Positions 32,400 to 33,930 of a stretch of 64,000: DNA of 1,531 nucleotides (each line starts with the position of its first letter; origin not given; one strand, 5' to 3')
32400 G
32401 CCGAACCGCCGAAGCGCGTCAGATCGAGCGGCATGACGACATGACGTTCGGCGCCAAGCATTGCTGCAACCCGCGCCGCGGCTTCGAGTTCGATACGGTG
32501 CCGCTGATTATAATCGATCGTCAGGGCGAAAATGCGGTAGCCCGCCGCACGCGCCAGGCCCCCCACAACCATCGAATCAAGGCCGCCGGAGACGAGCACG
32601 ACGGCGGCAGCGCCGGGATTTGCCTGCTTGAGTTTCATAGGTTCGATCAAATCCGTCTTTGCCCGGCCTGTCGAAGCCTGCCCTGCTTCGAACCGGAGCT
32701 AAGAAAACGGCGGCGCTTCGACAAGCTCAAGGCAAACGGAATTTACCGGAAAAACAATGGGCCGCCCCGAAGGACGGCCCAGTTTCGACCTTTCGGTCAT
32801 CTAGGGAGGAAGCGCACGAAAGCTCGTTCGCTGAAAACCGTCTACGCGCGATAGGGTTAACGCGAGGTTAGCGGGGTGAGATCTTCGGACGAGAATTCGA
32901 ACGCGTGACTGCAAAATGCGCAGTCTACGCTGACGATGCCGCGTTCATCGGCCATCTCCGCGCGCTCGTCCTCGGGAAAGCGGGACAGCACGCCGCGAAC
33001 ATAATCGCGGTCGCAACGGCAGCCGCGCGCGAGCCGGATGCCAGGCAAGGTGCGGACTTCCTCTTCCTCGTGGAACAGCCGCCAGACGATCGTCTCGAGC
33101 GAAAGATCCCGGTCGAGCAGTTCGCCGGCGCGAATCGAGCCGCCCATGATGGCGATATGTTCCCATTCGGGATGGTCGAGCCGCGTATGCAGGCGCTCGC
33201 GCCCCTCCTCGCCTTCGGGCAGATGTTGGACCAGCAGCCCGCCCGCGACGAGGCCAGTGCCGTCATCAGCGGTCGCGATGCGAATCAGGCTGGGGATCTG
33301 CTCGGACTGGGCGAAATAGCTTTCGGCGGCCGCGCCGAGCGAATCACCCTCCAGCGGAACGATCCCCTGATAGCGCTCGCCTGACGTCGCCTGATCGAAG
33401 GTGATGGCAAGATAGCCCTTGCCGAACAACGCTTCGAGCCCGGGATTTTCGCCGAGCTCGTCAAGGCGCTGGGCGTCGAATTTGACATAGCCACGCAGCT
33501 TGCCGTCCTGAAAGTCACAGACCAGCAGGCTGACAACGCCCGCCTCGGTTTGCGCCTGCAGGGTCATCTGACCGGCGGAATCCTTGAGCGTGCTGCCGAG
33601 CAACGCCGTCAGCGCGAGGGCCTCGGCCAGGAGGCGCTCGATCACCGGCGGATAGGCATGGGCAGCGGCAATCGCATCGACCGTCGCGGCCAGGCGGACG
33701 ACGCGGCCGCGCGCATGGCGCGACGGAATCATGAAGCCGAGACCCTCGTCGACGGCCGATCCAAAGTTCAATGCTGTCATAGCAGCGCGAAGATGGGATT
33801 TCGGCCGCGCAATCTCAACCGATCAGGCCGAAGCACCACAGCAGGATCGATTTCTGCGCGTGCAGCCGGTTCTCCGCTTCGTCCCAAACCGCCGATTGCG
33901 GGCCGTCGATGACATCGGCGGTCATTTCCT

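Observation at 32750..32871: Unannotated 83-nt sRNA with exposed anti-SD, driven by a CtrA-box promoter embedded in the hslO 3' end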

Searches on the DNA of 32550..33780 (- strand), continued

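Call 31: search_with_rna_model(model_id=R1, sources=[window, L001, L002, L003, L004, L005, L006, L007, L008, L009, L010, L011, L012, L013, L014, L015, L016, L017, L018, L019, L020, L021, L022, L023, L024, L025, L026, L027, L028, L029, L030, L031, L032, L033, L034, L035, L036, L037, L038, L039, L040, L041, L042, L043, L044, L045, L046, L047, L048, L049, L050, L051, L052, L053, L054, L055, L056, L057, L058, L059, L060, L061, L062, L063, L064, L065, L066, L067, L068, L069, L070, L071, L072, L073, L074, L075, L076, L077, L078, L079, L080], max_evalue=0.0003, make_alignment=true)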
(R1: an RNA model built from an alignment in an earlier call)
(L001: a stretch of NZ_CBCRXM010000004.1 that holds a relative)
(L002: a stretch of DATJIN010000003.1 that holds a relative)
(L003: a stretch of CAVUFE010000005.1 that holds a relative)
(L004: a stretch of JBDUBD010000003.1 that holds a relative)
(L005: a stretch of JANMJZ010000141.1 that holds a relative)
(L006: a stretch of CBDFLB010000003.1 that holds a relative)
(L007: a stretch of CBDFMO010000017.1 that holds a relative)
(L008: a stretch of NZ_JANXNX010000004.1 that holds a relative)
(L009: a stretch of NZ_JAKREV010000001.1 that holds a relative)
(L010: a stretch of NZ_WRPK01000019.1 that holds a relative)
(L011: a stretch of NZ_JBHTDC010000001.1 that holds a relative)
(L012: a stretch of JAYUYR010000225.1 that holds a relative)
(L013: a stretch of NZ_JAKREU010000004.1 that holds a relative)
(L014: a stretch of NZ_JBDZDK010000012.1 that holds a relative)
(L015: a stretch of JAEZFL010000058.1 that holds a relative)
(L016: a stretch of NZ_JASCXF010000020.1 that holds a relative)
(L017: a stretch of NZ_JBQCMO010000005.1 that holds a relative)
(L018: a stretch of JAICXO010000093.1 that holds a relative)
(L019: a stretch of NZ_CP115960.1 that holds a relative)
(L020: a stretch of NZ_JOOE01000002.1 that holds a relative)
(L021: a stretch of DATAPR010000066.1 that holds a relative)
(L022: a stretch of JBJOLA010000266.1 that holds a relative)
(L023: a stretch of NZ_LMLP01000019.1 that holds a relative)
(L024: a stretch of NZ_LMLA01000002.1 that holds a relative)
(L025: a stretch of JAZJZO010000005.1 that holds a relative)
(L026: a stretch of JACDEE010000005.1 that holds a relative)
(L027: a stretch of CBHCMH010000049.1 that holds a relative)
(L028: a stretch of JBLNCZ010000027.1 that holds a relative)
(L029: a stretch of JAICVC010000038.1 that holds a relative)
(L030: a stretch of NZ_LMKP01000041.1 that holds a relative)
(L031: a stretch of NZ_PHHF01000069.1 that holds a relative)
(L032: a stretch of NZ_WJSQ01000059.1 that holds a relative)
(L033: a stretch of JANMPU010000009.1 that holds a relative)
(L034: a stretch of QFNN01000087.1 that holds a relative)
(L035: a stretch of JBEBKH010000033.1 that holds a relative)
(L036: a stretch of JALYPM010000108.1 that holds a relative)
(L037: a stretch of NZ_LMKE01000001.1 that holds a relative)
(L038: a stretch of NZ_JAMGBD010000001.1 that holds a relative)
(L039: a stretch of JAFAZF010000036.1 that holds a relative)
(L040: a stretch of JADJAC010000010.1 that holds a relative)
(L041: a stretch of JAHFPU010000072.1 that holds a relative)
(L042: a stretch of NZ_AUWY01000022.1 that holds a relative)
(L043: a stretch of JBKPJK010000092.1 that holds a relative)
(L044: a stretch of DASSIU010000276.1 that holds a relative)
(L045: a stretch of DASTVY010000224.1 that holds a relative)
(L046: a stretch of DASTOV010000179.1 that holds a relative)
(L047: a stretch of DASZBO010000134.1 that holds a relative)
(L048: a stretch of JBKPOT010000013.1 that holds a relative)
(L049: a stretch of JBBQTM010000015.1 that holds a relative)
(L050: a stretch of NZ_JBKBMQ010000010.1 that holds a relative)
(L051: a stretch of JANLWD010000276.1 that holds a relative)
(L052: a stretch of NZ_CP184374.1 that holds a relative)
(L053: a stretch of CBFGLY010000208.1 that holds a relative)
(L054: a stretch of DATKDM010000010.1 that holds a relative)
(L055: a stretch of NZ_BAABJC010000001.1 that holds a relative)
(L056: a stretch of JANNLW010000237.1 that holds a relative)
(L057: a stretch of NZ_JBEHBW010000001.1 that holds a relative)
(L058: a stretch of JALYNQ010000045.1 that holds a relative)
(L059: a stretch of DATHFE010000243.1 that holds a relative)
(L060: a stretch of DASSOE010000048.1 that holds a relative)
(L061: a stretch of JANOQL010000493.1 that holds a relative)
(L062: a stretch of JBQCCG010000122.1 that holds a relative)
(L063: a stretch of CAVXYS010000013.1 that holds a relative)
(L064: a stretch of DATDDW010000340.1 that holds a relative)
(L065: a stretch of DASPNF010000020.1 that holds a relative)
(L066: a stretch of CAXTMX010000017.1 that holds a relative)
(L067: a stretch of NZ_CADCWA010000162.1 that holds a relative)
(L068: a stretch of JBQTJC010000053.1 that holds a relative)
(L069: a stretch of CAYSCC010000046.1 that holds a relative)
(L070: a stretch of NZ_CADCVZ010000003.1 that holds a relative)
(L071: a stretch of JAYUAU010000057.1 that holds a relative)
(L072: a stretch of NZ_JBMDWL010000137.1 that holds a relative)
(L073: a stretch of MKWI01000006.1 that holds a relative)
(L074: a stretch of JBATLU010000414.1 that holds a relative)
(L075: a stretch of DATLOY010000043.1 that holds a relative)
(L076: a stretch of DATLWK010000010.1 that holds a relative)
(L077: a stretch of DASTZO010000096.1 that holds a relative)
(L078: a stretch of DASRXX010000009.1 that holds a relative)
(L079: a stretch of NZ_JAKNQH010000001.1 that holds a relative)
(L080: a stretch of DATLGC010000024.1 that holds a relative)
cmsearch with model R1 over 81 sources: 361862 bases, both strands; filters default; matches with E-value up to 0.0003: 60.
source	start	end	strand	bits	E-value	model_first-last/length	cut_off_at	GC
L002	2449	2534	+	89.9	1.5e-22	1-89/89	no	0.57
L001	2449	2534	+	88.4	3.8e-22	1-89/89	no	0.62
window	32748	32833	-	88.2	4.5e-22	1-89/89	no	0.59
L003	2448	2534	+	85.3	2.8e-21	1-89/89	no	0.6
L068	2479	2568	+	85.2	2.9e-21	1-89/89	no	0.63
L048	2908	3000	+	84.2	5.7e-21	1-89/89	no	0.63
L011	2973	3060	+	82.2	2e-20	1-89/89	no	0.67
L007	2944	3034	+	77.9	3.3e-19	1-89/89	no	0.57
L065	3039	3127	+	77.8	3.5e-19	1-89/89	no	0.65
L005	2944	3035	+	75.4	1.6e-18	1-89/89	no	0.61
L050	2987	3075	+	68.8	1.1e-16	1-89/89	no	0.69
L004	2944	3032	+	67.9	2e-16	1-89/89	no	0.56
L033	2955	3048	+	67.8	2.1e-16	1-89/89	no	0.6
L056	2951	3039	+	67.7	2.2e-16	1-89/89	no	0.6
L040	2944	3037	+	66.6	4.5e-16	1-89/89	no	0.54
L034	2966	3055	+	66.5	4.7e-16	1-89/89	no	0.61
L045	2862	2952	+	66.5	4.8e-16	1-89/89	no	0.65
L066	2908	2992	+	65.7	7.7e-16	1-89/89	no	0.62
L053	1354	1444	+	65.3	9.9e-16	1-89/89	no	0.64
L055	2876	2968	+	65.2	1.1e-15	1-89/89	no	0.61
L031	3091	3178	+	63.2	4e-15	1-89/89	no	0.6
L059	1470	1566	+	61.2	1.4e-14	1-89/89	no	0.59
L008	2939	3026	+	60.8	1.8e-14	1-89/89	no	0.58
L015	2442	2528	+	60.6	2.1e-14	1-89/89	no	0.63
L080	2937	3030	+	59.8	3.5e-14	1-89/89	no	0.61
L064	2904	2998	+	58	1.1e-13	1-89/89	no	0.63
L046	2861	2950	+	57.5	1.5e-13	1-89/89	no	0.67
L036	2893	2982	+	57.2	1.9e-13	1-89/89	no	0.67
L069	2954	3047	+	57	2.1e-13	1-89/89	no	0.53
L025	2909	3001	+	57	2.1e-13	1-89/89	no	0.6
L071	2926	3010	+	56.2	3.5e-13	1-89/89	no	0.53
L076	2934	3026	+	56.1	3.6e-13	1-89/89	no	0.67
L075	2189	2286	+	55.5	5.6e-13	1-89/89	no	0.58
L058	2868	2958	+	55.3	6.1e-13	1-89/89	no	0.63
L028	2890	2981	+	55.1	6.9e-13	1-89/89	no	0.66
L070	2838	2935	+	54.8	8.3e-13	1-89/89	no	0.65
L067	2835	2931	+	54.5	1e-12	1-89/89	no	0.68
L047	2888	2982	+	54.3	1.2e-12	1-89/89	no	0.63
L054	2905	2999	+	54.1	1.3e-12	1-89/89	no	0.66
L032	2916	3010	+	53.6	1.8e-12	1-89/89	no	0.66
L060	2916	3010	+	53.2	2.4e-12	1-89/89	no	0.67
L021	2887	2979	+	52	5.1e-12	1-89/89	no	0.67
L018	2460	2553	+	50.7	1.2e-11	1-89/89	no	0.66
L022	2451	2526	+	50.3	1.6e-11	1-89/89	no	0.5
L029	2883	2978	+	49.3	2.8e-11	1-89/89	no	0.62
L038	2880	2968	+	48.9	3.8e-11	1-89/89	no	0.62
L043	2896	2991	+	48.4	5.2e-11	1-89/89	no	0.6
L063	2881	2976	+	48.1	6.1e-11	1-89/89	no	0.57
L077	2339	2435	+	45.5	3.4e-10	1-89/89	no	0.65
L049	2866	2953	+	44.4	6.6e-10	1-89/89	no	0.64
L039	3017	3096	+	42.8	1.8e-09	1-89/89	no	0.66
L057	2852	2953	+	38.9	2.2e-08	1-89/89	no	0.62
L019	2964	3038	+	32.4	1.4e-06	1-89/89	no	0.56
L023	2862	2942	+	30.1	6.2e-06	1-89/89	no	0.62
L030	2862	2942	+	29.9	7.2e-06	1-89/89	no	0.63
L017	2861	2941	+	29.4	9.7e-06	1-89/89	no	0.64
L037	2862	2942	+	29.3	1e-05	1-89/89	no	0.63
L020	2937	3009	+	29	1.3e-05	1-89/89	no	0.59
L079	2932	3015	+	28.6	1.6e-05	1-89/89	no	0.62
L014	2869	2942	+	24.2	0.00028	1-89/89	no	0.55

Alignment A3: 60 matches aligned to the model, 150 columns, each read 5' to 3' on its own strand. Consensus structure (alignment columns), stored with it:
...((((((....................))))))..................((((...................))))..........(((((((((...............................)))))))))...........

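Call 34: search_rna_families(sources=[L068, L048, L011, L065, L050, L034, L045, L053, L055, L080, L064, L036, L025, L076, L028, L021, L038], threshold=evalue, max_evalue=5, show_alignments=4)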
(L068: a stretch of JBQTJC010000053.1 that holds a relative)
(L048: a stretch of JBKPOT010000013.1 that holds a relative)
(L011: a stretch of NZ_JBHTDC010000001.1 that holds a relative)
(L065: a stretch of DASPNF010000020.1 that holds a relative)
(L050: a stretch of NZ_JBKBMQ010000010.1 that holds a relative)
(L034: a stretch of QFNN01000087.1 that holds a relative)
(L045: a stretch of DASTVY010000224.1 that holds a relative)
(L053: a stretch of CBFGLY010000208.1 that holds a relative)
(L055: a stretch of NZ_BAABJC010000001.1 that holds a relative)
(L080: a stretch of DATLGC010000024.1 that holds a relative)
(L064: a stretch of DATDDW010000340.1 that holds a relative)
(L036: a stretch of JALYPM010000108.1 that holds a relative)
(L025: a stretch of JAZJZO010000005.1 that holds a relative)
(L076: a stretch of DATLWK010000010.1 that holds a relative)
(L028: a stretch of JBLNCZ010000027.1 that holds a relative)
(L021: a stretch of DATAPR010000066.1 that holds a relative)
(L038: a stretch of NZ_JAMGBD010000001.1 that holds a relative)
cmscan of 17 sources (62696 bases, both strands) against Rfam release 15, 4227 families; matches with E-value up to 5: 22.
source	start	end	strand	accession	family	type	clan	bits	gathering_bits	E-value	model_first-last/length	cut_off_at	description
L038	1025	1128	+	RF04251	MIR5070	Gene; miRNA;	CL00139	38.8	100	0.00069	1-116/116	no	MIR5070 microRNA precursor family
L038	1026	1127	-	RF04251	MIR5070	Gene; miRNA;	CL00139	38.2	100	0.00095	6-111/116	no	MIR5070 microRNA precursor family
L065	3070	3123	+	RF01489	sbrA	Gene; sRNA;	-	26.7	45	0.27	1-71/71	no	Listeria sRNA sbrA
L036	2878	2975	+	RF02552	RcsR1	Gene; sRNA;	-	25.9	60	0.44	1-96/96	no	RcsR1 sRNA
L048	3703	3752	-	RF04248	MIR7486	Gene; miRNA;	-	25.8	67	3.4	19-68/87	no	MIR7486 microRNA precursor family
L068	2474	2564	+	RF02651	SorY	Gene; sRNA;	-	25.7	111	0.48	1-83/83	no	Singlet oxygen resistance RNA Y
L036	2926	2975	+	RF00262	sar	Gene; antisense;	-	25.1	43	1.1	1-68/68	no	sar RNA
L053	1353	1448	+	RF00519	suhB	Gene; sRNA;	CL00108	24.7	41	0.76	1-77/77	no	Makes More Granules Regulator RNA (mmgR)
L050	2945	3071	+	RF02356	BjrC1505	Gene; sRNA;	-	24.5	50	1.9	1-140/140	no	Alphaproteobacterial sRNA BjrC1505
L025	2929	3005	+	RF00519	suhB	Gene; sRNA;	CL00108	24.4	41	0.88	1-77/77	no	Makes More Granules Regulator RNA (mmgR)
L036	137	162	+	RF02231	sX12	Gene; sRNA;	-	24.3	106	4.6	47-72/78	no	Xanthomonas sRNA sX12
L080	83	112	+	RF01867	CC2171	Gene; sRNA;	-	23.7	75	0.59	130-159/159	no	caulobacter sRNA CC2171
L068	2500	2572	+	RF00519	suhB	Gene; sRNA;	CL00108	23.2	41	1.8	1-77/77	no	Makes More Granules Regulator RNA (mmgR)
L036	134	163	+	RF01867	CC2171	Gene; sRNA;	-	22.7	75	1.1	130-159/159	no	caulobacter sRNA CC2171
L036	2914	2985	+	RF00519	suhB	Gene; sRNA;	CL00108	22.7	41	2.5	1-77/77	no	Makes More Granules Regulator RNA (mmgR)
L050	3007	3079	+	RF00519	suhB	Gene; sRNA;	CL00108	22.5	41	2.7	1-77/77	no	Makes More Granules Regulator RNA (mmgR)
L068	787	858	+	RF02507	Atu_Ti3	Gene; sRNA;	-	22.4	50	2.4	1-89/89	no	Rhizobiales sRNA Atu_Ti3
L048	2929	3004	+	RF00519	suhB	Gene; sRNA;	CL00108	22.2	41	3.2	1-77/77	no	Makes More Granules Regulator RNA (mmgR)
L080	3407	3565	-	RF02357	RNaseP-T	Gene; ribozyme;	CL00002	22.2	60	1.1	1-208/208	no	RNaseP truncated form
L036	131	193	-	RF02871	ncS54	Gene; sRNA;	-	22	43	1.5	1-79/79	no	Burkholderia sRNA 54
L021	3113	3189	+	RF01781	ASdes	Gene; sRNA;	-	21.8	40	2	1-68/68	no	ASdes TB sRNA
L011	2990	3064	+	RF00519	suhB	Gene; sRNA;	CL00108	21.7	41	4.2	1-77/77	no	Makes More Granules Regulator RNA (mmgR)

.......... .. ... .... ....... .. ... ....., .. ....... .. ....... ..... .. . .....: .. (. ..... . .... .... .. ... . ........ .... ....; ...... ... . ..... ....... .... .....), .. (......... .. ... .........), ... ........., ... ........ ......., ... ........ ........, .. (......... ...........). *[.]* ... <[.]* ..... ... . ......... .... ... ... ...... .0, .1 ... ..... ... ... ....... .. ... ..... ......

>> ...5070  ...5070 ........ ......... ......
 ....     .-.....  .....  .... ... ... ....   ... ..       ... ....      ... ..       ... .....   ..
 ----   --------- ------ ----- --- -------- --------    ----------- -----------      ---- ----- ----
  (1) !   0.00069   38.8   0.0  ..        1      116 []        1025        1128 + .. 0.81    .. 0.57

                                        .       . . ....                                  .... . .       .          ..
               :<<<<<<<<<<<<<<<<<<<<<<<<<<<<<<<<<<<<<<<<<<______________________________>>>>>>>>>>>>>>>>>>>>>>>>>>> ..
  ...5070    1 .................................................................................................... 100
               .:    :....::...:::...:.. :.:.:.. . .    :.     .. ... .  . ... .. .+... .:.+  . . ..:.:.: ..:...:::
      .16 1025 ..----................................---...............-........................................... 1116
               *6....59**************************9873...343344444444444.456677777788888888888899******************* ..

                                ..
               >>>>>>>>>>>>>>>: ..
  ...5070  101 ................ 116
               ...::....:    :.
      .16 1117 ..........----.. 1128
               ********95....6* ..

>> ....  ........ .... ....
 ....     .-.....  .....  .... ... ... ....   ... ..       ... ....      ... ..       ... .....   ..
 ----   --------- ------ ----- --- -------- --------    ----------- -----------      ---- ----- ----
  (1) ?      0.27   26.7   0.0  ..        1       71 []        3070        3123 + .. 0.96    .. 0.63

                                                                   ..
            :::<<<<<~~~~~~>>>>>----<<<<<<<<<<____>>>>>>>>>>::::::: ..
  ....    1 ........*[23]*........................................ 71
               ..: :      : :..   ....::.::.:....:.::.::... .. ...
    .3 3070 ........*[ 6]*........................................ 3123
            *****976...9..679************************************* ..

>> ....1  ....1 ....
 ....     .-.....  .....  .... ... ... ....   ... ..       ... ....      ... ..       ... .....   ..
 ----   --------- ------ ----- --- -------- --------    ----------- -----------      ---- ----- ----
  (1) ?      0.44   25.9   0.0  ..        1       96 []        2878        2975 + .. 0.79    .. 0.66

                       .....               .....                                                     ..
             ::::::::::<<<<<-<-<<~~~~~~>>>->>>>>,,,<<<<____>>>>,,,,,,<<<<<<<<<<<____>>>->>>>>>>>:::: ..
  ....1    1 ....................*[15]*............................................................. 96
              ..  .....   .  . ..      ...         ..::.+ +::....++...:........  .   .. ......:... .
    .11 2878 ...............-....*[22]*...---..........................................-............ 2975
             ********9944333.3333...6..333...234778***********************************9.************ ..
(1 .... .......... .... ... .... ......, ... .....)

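Call 47: search_rna_families(source=L053, start=1340, end=1460, threshold=evalue, max_evalue=1, show_alignments=3)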
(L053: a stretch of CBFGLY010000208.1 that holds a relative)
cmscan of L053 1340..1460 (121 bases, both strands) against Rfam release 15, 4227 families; matches with E-value up to 1: 8.
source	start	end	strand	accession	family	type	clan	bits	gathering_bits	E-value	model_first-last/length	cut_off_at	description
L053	1353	1448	+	RF00519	suhB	Gene; sRNA;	CL00108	24.7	41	0.0015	1-77/77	no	Makes More Granules Regulator RNA (mmgR)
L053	1380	1442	+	RF02353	BjrC68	Gene; sRNA;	-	20.1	39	0.0019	1-82/82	no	Bradyrhizobiaceae sRNA BjrC68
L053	1375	1441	+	RF02837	anti-hemB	Gene; sRNA;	-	18.7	49.5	0.015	1-81/81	no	Burkholderia RNA 7 (anti-hemB)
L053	1351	1442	+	RF02651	SorY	Gene; sRNA;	-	16.8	111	0.15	1-83/83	no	Singlet oxygen resistance RNA Y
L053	1357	1441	+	RF02631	Hrs13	Gene; sRNA;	-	14.4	52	0.18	1-82/82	no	Hfq-regulated sRNA 13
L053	1428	1460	-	RF01100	PK-BYV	Cis-reg;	-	14.4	50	0.64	13-40/40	5'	3'-terminal pseudoknot in BYV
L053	1359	1441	+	RF02784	SorX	Gene; sRNA;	-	14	46.6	0.33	1-73/73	no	Singlet oxygen resistance RNA X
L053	1371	1441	+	RF01394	isrK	Gene; sRNA;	-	12.9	50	0.71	1-77/77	no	isrK Hfq binding RNA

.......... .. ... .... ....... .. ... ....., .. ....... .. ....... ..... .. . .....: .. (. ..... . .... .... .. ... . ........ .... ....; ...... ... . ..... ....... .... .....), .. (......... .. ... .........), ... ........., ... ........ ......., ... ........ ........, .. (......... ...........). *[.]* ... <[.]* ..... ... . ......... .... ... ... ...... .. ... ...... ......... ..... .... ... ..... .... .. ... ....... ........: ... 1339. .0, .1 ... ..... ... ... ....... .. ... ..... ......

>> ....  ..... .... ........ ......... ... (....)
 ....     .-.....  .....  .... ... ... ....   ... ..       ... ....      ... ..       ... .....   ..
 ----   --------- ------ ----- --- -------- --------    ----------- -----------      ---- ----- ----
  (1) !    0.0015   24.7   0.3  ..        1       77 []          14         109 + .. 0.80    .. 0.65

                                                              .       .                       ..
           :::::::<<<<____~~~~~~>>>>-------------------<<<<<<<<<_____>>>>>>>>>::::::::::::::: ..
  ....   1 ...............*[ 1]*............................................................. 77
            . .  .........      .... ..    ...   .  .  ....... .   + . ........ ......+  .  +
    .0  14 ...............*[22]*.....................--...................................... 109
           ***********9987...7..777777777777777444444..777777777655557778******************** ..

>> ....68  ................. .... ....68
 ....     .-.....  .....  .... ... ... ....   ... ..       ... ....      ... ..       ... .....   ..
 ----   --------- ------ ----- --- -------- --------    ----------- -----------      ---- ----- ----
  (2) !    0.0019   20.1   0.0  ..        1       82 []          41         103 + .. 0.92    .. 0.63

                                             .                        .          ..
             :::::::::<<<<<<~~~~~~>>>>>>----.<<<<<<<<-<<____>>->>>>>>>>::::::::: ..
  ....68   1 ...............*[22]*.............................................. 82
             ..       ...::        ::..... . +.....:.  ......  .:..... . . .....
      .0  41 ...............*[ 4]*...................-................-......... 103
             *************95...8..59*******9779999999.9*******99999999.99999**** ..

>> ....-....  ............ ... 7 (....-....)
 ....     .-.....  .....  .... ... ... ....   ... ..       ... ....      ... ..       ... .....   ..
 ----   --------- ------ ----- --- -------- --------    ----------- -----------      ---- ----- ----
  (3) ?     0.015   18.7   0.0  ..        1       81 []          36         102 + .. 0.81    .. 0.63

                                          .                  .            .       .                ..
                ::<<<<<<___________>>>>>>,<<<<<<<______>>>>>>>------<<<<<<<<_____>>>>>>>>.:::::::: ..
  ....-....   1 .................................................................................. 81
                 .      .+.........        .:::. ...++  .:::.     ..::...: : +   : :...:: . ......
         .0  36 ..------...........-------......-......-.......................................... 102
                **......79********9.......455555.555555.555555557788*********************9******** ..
